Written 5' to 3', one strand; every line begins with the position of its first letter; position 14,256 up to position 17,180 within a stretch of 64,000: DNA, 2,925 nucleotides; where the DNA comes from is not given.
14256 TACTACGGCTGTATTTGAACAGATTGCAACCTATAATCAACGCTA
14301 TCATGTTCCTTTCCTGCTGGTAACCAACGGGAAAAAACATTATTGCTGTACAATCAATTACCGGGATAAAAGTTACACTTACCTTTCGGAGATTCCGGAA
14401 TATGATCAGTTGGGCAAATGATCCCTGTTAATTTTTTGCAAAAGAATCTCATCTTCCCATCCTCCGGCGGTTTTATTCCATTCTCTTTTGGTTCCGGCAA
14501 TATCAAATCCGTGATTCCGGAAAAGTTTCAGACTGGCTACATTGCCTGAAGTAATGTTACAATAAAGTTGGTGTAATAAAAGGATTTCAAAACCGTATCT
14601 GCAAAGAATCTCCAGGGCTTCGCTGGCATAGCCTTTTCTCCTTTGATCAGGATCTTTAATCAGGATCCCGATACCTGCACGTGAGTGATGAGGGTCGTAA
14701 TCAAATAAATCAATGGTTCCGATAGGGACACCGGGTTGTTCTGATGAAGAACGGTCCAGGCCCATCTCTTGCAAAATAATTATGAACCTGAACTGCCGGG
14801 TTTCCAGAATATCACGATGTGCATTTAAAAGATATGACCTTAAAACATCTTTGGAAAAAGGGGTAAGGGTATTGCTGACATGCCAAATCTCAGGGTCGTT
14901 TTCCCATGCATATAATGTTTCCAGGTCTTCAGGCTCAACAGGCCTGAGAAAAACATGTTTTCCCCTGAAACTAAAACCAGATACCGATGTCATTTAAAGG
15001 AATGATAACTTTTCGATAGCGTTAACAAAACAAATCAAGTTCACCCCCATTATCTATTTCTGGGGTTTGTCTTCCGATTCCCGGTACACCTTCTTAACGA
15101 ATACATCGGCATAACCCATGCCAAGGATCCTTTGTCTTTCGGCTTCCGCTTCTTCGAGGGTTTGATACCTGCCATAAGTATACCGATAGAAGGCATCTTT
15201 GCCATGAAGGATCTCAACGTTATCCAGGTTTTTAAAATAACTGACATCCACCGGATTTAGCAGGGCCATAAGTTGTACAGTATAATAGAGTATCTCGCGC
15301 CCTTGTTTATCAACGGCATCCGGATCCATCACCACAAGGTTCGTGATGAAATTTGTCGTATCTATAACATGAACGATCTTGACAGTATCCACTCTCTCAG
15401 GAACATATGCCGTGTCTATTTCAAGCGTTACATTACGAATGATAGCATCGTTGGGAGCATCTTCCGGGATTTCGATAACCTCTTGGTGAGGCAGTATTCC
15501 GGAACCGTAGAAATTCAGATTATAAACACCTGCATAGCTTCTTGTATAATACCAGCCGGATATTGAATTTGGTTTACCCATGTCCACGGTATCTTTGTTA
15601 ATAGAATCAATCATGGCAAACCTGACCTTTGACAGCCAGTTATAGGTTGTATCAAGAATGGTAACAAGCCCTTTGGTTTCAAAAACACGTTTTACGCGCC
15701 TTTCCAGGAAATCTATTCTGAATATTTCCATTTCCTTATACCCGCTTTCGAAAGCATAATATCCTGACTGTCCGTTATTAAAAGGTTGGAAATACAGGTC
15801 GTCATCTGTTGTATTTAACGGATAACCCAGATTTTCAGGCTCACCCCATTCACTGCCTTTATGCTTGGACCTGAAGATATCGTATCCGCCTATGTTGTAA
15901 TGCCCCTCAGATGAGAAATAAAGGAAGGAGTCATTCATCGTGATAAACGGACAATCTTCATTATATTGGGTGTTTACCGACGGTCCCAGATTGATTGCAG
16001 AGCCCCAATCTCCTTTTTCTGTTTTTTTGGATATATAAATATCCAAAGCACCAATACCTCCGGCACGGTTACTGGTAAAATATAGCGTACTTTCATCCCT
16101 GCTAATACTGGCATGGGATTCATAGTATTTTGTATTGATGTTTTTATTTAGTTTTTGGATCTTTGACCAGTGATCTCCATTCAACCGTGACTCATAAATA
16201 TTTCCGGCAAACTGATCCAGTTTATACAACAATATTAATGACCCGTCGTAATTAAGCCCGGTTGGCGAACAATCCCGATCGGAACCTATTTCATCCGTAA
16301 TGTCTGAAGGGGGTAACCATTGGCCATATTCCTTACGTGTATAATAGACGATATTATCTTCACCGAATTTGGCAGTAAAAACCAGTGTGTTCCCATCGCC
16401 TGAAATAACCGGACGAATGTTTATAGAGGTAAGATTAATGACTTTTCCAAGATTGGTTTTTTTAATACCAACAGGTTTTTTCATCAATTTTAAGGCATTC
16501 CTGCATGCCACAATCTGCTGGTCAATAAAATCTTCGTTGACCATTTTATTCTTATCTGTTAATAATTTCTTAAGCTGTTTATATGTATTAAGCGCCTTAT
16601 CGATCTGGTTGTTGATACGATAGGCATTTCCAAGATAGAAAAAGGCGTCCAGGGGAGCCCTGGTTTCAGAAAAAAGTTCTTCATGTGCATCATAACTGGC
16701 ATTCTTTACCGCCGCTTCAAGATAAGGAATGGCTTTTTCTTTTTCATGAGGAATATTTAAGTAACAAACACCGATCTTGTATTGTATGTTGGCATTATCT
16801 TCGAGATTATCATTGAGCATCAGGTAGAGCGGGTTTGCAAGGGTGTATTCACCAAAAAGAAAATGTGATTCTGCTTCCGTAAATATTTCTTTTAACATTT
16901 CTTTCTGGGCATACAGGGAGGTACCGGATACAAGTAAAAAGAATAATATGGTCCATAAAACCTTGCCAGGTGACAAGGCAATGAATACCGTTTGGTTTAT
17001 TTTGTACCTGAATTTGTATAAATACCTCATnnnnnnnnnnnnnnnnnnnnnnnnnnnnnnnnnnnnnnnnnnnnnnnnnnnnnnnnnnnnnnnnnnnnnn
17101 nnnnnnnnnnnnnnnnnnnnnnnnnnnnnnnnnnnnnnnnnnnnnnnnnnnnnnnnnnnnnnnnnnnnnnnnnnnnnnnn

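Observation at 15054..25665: Five tandem paralogs sharing a TPR + TolB-like propeller core but carrying different envelope anchors (TM stalk / OmpA / OmpA / none / SPOR)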

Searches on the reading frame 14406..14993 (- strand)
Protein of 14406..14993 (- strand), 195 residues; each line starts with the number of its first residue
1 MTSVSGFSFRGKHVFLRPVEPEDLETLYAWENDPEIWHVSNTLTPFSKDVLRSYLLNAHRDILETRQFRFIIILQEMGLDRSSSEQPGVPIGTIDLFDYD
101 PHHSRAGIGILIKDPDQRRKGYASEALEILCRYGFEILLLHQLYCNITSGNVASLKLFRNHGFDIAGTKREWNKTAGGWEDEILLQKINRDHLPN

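Call 21: search_protein_families(library=ncbifam, proteins=[window:14406-14993:-], max_evalue=0.00001)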
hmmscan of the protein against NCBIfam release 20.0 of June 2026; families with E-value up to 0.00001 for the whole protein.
window:14406-14993:- (195 aa): 3 families
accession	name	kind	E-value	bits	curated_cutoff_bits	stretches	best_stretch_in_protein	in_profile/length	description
NF011709.0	PRK15130.1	equivalog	1.7e-11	44.3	218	1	13-168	6-145/186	spermidine N1-acetyltransferase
TIGR03585.1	PseH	equivalog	8.1e-11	42.3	93.1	1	85-176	57-146/156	UDP-4-amino-4,6-dideoxy-N-acetyl-beta-L-altrosamine N-acetyltransferase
NF000225.3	AAC_6p_Strep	exception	6.4e-08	32.7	250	0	98-187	60-150/156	aminoglycoside 6'-N-acetyltransferase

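Call 63: search_protein_families(library=pfam, proteins=[window:14406-14993:-], max_evalue=0.0001)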
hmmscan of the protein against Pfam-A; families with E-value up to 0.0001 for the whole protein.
window:14406-14993:- (195 aa): 4 families
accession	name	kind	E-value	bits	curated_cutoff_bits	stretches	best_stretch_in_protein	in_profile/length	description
PF13302.13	Acetyltransf_3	-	3.8e-23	83.1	25.4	1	14-163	2-137/138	Acetyltransferase (GNAT) domain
PF00583.31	Acetyltransf_1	-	2.1e-09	38.1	20.7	1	86-163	40-116/116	Acetyltransferase (GNAT) family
PF13420.13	Acetyltransf_4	-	2.3e-07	31.4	24.3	1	97-183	67-154/155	Acetyltransferase (GNAT) domain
PF13523.12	Acetyltransf_8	-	4.1e-05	23.7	27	0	99-166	73-140/145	Acetyltransferase (GNAT) domain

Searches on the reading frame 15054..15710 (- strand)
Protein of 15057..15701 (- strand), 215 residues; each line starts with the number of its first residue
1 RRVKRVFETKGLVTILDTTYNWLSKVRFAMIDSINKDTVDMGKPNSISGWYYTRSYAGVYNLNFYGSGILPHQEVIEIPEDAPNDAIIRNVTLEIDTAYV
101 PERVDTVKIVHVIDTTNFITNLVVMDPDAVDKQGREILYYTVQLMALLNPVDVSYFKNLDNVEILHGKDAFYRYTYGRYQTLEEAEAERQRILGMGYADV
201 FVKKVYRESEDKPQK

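Call 6: search_protein_families(library=pfam, proteins=[window:15057-15701:-], max_evalue=10)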
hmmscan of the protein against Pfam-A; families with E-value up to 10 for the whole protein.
seq(215 aa): 1 family
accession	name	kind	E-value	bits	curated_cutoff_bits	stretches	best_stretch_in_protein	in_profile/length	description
PF05036.18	SPOR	-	0.024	15.4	21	1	164-202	36-75/76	SPOR domain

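Call 40: predict_structure(alignment_id=A4)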
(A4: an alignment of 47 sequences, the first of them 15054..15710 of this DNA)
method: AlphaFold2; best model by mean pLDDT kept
length: 218 residues; sequences in the alignment: 47
mean_pLDDT: 89.4   pTM: 0.51
mean pLDDT of the five models: 89.4, 87.4, 87.1, 86.9, 86.4
residues with pLDDT >= 90: 158; 70-90: 36; 50-70: 16; < 50: 8
segments of 3 or more residues with pLDDT < 50: 108-111
pLDDT, mean of each block of 10 residues (from residue 1): 76 94 85 97 96 97 97 97 96 96 68 61 93 92 97 87 93 94 98 95 94 60
secondary structure, 60 per line:
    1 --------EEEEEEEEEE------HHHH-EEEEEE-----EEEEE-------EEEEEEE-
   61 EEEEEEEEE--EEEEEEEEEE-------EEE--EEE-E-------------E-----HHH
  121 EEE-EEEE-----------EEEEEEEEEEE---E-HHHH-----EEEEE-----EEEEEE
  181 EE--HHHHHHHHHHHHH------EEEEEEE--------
elements in order: E9-18 H25-28 E30-35 E41-45 E53-59 E61-69 E72-81 E89-91 E94-96 E121-123 E125-128 E140-150 H156-159 E165-169 E175-182 H185-197 E204-210

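Call 43: fold_search(model_id=the predicted structure, library=pdb)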
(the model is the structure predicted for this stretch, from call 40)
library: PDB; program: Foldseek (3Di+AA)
matches with E <= 10: 1174; with E <= 0.001: 10
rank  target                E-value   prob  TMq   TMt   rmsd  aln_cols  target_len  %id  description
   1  8fia_A                8.3e-05  1.00  0.30  0.04   3.6        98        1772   14  The structure of fly Teneurin self assembly (released 2023-05-03)
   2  8bdw_A                1.5e-04  1.00  0.32  0.65   3.7       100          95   16  Crystal structure of CnaB2 domain from Lactobacillus plantarum (released 2023-02-22)
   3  2nsm                  2.7e-04  1.00  0.28  0.17   3.9        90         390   17  Crystal structure of the human carboxypeptidase N (Kininase I) catalytic domain (released 2007-04-24)
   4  8bdw_H                2.9e-04  1.00  0.32  0.63   3.8       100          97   18  Crystal structure of CnaB2 domain from Lactobacillus plantarum (released 2023-02-22)
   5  4v4c_B                4.3e-04  1.00  0.32  0.26   2.7        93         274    9  Crystal Structure of Pyrogallol-Phloroglucinol Transhydroxylase from Pelobacter acidigallici (released 2014-07-09)
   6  1nkg                  5.1e-04  1.00  0.29  0.14   3.6        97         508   11  Rhamnogalacturonan lyase from Aspergillus aculeatus (released 2004-05-25)
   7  2xhn_A                5.1e-04  1.00  0.29  0.14   3.6        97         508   11  Rhamnogalacturonan lyase from Aspergillus aculeatus K150A active site mutant (released 2010-09-29)
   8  3njx                  6.3e-04  1.00  0.30  0.14   3.6        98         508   12  Rhamnogalacturonan Lyase from Aspergillus aculeatus mutant H210A (released 2010-10-06)
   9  6fwv_B                6.7e-04  1.00  0.31  0.14  11.4       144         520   14  The Bacillus anthracis TIE protein (released 2018-08-08)
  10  6fb3_A                8.0e-04  1.00  0.31  0.04  17.5       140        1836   14  Teneurin 2 Partial Extracellular Domain (released 2018-03-28)
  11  1qmu_A                1.2e-03  1.00  0.30  0.18   2.8        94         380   14  Duck carboxypeptidase D domain II (released 2000-10-13)
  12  4yok                  1.6e-03  1.00  0.31  0.34   3.6       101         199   15  Crystal structure of a DUF3823 family protein (PARMER_04126) from Parabacteroides merdae ATCC 43184 at 1.80 A resolution (released 2015-03-25)
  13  3kpt_B                1.9e-03  0.98  0.33  0.21  16.5       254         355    9  Crystal structure of BcpA, the major pilin subunit of Bacillus cereus (released 2009-11-24)
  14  6fwv_A                2.0e-03  1.00  0.34  0.15   3.2        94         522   16  The Bacillus anthracis TIE protein (released 2018-08-08)
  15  5ek8                  2.3e-03  1.00  0.28  0.11   9.1       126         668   13  Crystal structure of a 9R-lipoxygenase from Cyanothece PCC8801 at 2.7 Angstroms (released 2015-12-23)
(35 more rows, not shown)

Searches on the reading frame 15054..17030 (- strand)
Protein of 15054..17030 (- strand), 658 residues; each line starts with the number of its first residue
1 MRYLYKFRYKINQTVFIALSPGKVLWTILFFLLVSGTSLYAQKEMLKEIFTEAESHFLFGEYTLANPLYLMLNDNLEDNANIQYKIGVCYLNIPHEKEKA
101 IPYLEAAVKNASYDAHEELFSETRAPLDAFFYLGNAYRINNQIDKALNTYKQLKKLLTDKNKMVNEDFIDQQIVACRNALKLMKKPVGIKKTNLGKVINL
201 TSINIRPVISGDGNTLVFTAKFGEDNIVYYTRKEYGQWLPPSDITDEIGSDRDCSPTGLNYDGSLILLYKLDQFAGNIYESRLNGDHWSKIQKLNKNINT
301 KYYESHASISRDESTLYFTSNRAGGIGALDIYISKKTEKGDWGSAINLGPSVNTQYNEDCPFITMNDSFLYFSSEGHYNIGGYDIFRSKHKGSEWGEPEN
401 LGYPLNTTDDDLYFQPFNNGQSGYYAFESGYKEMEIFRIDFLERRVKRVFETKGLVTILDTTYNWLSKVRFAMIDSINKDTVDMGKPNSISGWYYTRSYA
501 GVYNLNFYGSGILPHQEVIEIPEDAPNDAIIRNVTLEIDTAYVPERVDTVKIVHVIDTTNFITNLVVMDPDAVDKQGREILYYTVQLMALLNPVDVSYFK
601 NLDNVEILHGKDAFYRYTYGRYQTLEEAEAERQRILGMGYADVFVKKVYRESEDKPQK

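Call 3: search_protein_families(library=pfam, proteins=[window:15054-17030:-], max_evalue=0.1)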
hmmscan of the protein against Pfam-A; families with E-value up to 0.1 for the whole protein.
window:15054-17030:- (658 aa): 7 families
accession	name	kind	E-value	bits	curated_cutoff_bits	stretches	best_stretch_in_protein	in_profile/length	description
PF07676.18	PD40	-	1.5e-15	57.1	20.9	3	348-387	1-38/38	WD40-like Beta Propeller Repeat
PF13174.12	TPR_6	-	0.00046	21.1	26.3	0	128-155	1-28/33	Tetratricopeptide repeat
PF13414.12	TPR_11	-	0.0012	18.9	26.8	1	134-152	1-19/42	TPR repeat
PF07719.23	TPR_2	-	0.015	15.8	27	1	128-156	2-30/34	Tetratricopeptide repeat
PF00515.34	TPR_1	-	0.027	14.7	27.8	1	128-152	2-26/34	Tetratricopeptide repeat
PF13424.12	TPR_12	-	0.036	14.7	30.1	0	112-153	29-71/77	Tetratricopeptide repeat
PF12895.13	ANAPC3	-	0.06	14.1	27.2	0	39-106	15-81/82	Anaphase-promoting complex, cyclosome, subunit 3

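Call 4: search_protein_families(library=ncbifam, proteins=[window:15054-17030:-], max_evalue=0.1)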
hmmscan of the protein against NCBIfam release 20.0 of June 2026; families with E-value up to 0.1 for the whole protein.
window:15054-17030:- (658 aa): 4 families
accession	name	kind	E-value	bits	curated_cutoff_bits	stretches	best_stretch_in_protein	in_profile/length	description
NF053607.1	CHU_0125_OmpA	equivalog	1.4e-42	146.1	620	2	276-427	249-396/639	CHU_0125 family OmpA-like outer membrane integrity protein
NF052230.1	T9SS_PorE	exception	1.2e-33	116.4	600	1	47-426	19-401/648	PorE family type IX secretion system protein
NF040959.1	MamA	equivalog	0.0019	17.7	200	0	62-109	121-167/204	magnetosome protein MamA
TIGR02800.1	propeller_TolB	equivalog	0.0059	15.6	343.15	0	275-335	258-309/418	Tol-Pal system beta propeller repeat protein TolB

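Call 23: find_homologous_proteins(query=window:15054-17030:-, max_evalue=1e-10)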
Query window:15054-17030:- (658 aa): 5278 proteins with E <= 1e-10 among 8000 candidates; the best 120 are listed.
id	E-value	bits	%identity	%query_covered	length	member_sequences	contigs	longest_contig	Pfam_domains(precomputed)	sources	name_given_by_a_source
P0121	0.0e+0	1512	100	100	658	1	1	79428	PF07676.19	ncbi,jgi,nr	ncbi:MAG: hypothetical protein GXO83_06340 [Chlorobi bacterium]|nr:hypothetical protein [Chlorobiota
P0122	1.8e-260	884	62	93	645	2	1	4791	PF07676.19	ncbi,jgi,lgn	-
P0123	4.4e-259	879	61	96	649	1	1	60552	PF07676.19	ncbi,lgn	-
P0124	2.9e-257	873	60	96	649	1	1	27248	PF07676.19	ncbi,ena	-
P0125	1.7e-256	871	70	81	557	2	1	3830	PF07676.19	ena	-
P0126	2.0e-256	871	61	94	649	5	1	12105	PF07676.19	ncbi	-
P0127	4.7e-254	863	60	96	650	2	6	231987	PF26549.1,PF07676.19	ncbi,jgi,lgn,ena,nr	ncbi:MAG TPA: hypothetical protein ENK25_02035 [Bacteroidetes bacterium]|nr:hypothetical protein [Ba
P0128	9.7e-254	862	60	96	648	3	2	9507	PF26549.1,PF07676.19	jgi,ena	-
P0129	2.0e-250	851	59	95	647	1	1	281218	PF07676.19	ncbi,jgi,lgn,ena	-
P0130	1.2e-248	845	59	95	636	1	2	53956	PF07676.19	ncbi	-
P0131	5.6e-243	826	57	96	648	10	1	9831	PF07676.19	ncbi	-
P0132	1.6e-240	818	57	97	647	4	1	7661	PF07676.19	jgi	jgi:hypothetical protein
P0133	4.1e-240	817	57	98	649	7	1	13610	PF07676.19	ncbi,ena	-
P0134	7.3e-240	816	57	96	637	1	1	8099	PF07676.19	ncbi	-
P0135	1.2e-231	789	56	95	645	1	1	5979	PF07676.19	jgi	jgi:tetratricopeptide (TPR) repeat protein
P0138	1.3e-219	749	52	96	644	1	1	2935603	PF07676.19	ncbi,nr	ncbi:MAG: PD40 domain-containing protein [Bacteroidales bacterium]|nr:MAG: PD40 domain-containing pr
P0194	2.3e-201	689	50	95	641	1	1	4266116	PF07676.19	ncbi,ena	-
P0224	5.6e-194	664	49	96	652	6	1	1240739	PF07676.19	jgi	jgi:hypothetical protein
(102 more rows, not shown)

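Call 68: list_cluster_members(proteins=[P0194, P0138, P0108, P0085, P0224, P0093, P0069, P0035])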
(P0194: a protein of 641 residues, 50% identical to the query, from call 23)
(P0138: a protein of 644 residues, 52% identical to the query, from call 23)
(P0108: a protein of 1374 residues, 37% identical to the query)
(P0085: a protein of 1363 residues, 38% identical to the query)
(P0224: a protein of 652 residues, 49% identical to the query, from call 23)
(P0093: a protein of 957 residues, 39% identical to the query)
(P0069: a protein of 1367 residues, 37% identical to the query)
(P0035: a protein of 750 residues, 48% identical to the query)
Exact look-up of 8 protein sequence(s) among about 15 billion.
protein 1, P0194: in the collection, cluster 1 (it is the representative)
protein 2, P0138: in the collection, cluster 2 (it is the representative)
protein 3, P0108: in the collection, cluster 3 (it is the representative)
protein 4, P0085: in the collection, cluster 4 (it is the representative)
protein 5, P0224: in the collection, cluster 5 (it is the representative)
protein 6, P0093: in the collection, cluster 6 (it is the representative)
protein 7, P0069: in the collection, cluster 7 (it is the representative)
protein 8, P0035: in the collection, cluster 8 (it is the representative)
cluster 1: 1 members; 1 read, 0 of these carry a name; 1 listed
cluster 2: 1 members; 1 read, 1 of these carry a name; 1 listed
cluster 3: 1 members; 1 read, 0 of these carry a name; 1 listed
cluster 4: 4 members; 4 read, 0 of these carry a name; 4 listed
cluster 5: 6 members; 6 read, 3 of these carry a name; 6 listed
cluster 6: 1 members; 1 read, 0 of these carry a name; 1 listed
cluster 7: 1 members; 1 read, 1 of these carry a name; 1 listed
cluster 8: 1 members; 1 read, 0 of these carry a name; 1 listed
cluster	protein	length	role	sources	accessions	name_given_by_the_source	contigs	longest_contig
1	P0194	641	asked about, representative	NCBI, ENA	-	-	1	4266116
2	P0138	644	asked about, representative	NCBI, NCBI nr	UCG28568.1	MAG: PD40 domain-containing protein [Bacteroidales bacterium]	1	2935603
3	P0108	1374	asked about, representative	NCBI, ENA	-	-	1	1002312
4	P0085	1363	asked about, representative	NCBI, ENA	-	-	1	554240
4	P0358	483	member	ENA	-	-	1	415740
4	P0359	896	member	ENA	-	-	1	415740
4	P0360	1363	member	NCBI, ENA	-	-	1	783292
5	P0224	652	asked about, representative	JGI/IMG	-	hypothetical protein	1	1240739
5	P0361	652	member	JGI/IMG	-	tetratricopeptide (TPR) repeat protein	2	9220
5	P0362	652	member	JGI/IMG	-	tetratricopeptide (TPR) repeat protein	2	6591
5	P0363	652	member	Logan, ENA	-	-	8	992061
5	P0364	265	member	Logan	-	-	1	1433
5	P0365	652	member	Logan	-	-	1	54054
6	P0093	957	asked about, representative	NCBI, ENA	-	-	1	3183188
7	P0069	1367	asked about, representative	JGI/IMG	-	hypothetical protein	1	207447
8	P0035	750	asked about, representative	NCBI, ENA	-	-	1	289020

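Call 69: find_encoding_contigs(protein=P0121, flank=3000, max_places=2)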
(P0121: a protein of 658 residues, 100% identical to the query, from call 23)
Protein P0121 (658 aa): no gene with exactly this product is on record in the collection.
